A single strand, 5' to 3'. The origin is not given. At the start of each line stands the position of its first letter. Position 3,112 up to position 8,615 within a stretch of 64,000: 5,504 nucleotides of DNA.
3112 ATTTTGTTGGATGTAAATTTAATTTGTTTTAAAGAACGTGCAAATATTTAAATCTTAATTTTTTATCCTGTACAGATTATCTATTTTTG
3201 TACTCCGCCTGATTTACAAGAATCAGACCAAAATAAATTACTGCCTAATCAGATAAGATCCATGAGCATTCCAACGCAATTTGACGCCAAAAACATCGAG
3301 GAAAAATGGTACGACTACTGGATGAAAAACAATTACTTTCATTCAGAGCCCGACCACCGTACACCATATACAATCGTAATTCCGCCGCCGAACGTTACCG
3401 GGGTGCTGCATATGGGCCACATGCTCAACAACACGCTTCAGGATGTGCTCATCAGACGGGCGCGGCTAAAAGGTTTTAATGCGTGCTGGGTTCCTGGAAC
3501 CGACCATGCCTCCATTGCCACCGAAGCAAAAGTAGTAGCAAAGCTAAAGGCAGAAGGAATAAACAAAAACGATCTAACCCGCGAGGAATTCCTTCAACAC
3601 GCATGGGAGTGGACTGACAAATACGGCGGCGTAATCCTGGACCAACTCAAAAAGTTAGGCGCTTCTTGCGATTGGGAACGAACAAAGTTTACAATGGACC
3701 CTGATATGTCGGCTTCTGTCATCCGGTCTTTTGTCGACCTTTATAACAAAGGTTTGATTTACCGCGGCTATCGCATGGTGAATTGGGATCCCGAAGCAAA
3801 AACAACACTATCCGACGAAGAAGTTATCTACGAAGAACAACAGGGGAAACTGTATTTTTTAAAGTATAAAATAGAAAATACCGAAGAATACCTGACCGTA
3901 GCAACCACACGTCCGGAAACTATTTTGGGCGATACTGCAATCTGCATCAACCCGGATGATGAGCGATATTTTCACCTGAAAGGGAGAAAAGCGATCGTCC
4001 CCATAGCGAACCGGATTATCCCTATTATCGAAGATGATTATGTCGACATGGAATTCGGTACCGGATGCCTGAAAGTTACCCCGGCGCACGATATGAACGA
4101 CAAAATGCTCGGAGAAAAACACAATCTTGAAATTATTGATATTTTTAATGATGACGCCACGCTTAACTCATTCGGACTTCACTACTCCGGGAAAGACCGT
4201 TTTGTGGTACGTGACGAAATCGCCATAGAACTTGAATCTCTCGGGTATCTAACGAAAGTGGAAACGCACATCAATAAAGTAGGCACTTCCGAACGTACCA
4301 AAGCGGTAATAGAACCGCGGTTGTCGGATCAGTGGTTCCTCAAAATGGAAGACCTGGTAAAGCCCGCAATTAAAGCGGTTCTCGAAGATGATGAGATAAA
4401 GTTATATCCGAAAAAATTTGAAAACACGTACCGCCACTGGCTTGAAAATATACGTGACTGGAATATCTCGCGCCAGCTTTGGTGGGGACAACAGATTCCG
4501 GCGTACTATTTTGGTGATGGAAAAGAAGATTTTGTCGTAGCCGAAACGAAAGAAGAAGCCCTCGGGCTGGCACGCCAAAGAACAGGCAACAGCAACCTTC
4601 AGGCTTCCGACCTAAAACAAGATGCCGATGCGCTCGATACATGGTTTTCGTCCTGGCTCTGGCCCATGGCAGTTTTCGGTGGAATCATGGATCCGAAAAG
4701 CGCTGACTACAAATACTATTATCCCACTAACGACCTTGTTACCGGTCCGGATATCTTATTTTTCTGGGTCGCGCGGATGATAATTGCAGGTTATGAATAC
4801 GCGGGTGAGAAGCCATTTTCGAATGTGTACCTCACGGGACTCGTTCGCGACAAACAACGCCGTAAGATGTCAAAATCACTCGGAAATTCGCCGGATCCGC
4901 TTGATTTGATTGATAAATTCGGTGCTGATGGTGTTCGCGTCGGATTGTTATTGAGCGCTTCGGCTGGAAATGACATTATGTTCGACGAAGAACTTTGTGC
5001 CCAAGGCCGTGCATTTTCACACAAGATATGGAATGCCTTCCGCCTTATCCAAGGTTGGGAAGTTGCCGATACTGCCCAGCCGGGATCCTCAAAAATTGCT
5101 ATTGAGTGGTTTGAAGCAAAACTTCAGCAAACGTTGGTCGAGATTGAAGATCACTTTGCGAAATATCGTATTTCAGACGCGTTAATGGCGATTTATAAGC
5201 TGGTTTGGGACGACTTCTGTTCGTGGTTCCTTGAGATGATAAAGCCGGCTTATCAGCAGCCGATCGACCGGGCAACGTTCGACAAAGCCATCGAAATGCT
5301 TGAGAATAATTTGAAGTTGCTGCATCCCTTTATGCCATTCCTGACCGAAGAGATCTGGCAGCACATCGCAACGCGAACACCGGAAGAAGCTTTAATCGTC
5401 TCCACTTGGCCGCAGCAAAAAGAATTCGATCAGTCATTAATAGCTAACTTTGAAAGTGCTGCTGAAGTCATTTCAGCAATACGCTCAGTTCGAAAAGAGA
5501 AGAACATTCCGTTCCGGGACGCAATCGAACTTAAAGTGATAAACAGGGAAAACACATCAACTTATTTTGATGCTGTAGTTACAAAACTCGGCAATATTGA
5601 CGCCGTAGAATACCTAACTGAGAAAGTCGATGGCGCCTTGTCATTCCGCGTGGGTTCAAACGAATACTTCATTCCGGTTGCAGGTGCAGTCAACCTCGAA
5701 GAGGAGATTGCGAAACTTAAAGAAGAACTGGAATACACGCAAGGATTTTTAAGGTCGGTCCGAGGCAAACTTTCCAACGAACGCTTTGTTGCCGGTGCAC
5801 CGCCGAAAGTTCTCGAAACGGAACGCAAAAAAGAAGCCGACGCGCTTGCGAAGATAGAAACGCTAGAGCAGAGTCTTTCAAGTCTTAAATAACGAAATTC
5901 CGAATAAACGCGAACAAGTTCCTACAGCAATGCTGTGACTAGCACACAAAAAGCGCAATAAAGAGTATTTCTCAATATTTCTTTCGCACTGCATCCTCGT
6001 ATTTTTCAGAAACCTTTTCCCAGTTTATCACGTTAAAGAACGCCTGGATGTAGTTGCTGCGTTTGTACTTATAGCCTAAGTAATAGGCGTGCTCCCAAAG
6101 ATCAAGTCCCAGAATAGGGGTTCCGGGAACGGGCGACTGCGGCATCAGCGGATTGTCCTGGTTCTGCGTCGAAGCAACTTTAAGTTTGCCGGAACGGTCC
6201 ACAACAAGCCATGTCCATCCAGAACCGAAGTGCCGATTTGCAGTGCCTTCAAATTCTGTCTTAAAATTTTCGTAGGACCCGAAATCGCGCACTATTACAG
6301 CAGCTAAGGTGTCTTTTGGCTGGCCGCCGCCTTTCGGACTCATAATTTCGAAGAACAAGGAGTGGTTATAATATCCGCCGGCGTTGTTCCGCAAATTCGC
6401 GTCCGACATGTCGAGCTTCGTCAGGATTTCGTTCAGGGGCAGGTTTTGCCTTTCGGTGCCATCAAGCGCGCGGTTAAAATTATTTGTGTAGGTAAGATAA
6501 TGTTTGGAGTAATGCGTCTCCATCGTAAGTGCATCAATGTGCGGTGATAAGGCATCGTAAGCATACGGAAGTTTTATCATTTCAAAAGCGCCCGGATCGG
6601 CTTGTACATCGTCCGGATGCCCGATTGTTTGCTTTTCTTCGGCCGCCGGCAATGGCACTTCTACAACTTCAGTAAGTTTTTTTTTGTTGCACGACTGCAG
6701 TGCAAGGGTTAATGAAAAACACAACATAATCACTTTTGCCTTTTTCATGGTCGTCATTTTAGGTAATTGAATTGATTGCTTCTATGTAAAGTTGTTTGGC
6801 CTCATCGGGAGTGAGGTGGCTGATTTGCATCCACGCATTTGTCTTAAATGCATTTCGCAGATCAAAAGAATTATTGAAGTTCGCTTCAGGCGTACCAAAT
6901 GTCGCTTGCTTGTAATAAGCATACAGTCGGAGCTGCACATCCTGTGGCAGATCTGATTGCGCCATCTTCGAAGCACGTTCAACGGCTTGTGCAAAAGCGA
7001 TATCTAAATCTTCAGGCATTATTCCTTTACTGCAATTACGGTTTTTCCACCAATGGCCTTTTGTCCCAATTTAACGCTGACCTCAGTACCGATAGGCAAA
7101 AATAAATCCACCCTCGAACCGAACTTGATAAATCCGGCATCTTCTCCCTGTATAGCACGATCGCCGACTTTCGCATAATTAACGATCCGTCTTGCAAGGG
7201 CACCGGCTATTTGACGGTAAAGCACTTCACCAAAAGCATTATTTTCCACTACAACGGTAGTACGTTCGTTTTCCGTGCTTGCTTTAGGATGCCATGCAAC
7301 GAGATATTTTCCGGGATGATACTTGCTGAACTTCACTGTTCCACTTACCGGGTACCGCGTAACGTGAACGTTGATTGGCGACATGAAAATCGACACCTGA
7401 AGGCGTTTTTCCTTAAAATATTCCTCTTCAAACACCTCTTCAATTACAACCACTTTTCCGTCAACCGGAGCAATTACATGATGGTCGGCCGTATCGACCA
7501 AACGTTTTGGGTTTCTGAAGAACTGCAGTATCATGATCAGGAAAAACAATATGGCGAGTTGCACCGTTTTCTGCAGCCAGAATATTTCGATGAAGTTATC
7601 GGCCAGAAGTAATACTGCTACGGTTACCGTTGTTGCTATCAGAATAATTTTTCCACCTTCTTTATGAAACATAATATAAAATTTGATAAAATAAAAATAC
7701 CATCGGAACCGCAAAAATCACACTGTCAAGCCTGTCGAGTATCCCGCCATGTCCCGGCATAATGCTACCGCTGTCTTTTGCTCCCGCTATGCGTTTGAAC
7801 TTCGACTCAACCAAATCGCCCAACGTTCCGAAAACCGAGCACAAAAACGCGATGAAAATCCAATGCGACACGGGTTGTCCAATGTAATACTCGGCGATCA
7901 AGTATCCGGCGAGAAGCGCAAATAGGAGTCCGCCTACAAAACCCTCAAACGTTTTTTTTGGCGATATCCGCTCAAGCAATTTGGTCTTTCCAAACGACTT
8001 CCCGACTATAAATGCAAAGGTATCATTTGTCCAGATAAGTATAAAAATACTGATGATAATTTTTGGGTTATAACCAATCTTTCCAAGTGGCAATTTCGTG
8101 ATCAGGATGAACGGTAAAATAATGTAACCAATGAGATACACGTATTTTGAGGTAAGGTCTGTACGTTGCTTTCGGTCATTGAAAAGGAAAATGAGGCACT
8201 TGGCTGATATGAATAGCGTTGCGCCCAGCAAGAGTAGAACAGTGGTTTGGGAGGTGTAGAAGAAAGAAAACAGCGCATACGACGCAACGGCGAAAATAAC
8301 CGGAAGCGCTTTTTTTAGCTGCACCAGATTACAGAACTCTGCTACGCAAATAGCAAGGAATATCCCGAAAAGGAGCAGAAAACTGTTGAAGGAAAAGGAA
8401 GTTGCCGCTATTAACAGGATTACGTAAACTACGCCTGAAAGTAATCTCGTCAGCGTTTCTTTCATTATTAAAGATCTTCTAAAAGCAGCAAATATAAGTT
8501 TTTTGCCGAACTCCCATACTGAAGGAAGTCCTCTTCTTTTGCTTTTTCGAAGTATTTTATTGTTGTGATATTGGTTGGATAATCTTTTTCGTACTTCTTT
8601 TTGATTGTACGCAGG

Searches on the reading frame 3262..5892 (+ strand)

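Call 69: search_protein_families(library=pfam, proteins=[window:3262-5892:+], max_evalue=0.000001)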
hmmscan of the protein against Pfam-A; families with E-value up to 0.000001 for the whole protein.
window:3262-5892:+ (876 aa): 5 families
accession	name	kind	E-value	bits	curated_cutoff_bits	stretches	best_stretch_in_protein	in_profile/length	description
PF00133.28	tRNA-synt_1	-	1.6e-126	422.9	22.7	1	15-574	1-413/414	tRNA synthetases class I (I, L, M and V)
PF08264.19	Anticodon_1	-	1.2e-32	113.3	25.1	1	616-756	3-145/148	Anticodon-binding domain of tRNA ligase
PF09334.17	tRNA-synt_1g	-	3.1e-17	62.9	20.1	0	41-189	6-136/391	tRNA synthetases class I (M)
PF10458.14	Val_tRNA-synt_C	-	7.1e-14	52.3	25.9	1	812-876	2-66/66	Valyl tRNA synthetase tRNA binding arm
PF13603.12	tRNA-synt_1_2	-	4.6e-12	46.3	25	1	240-297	85-142/185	Leucyl-tRNA synthetase, editing domain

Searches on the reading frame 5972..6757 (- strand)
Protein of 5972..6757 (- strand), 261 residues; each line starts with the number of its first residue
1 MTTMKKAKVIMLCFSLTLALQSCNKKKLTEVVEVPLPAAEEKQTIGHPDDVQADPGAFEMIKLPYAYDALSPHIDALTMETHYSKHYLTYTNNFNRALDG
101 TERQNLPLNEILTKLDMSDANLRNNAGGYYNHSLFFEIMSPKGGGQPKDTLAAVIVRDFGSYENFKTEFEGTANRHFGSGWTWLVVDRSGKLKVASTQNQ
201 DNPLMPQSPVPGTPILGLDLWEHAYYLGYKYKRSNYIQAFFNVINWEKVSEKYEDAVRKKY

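Call 69: search_protein_families(library=pfam, proteins=[window:5972-6757:-], max_evalue=0.000001)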
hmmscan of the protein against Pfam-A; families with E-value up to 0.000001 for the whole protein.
window:5972-6757:- (261 aa): 2 families
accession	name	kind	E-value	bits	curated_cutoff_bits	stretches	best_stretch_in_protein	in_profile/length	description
PF02777.23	Sod_Fe_C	-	2.5e-38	130.7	20.9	1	148-251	2-101/102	Iron/manganese superoxide dismutases, C-terminal domain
PF00081.27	Sod_Fe_N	-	1.2e-25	90.2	27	1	58-140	2-82/82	Iron/manganese superoxide dismutases, alpha-hairpin domain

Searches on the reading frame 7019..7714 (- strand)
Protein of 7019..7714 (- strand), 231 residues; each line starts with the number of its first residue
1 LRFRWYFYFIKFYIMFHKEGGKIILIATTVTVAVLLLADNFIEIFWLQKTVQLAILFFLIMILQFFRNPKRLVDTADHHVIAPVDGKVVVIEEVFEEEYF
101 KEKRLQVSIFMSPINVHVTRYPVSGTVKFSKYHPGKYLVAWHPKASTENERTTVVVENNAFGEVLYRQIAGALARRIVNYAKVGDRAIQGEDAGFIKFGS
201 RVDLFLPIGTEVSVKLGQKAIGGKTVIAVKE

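Call 69: search_protein_families(library=pfam, proteins=[window:7019-7714:-], max_evalue=0.000001)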
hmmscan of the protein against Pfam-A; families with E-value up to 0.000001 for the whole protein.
window:7019-7714:- (231 aa): 1 family
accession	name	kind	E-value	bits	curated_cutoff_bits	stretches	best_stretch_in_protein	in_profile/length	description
PF02666.20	PS_Dcarbxylase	-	1.1e-42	146.4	22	1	61-228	4-198/198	Phosphatidylserine decarboxylase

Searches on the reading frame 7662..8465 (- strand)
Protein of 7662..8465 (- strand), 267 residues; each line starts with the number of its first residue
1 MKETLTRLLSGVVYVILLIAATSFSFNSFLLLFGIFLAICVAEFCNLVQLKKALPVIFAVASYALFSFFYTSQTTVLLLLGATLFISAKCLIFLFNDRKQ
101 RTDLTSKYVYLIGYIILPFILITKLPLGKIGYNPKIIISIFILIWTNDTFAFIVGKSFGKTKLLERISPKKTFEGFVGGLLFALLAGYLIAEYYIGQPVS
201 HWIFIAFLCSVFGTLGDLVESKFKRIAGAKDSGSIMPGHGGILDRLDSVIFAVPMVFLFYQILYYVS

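Call 69: search_protein_families(library=pfam, proteins=[window:7662-8465:-], max_evalue=0.000001)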
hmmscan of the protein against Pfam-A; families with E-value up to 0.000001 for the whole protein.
window:7662-8465:- (267 aa): 1 family
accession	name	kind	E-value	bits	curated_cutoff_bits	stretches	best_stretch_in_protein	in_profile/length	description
PF01148.25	CTP_transf_1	-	7.3e-55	187.1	24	1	6-262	2-263/264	Cytidylyltransferase family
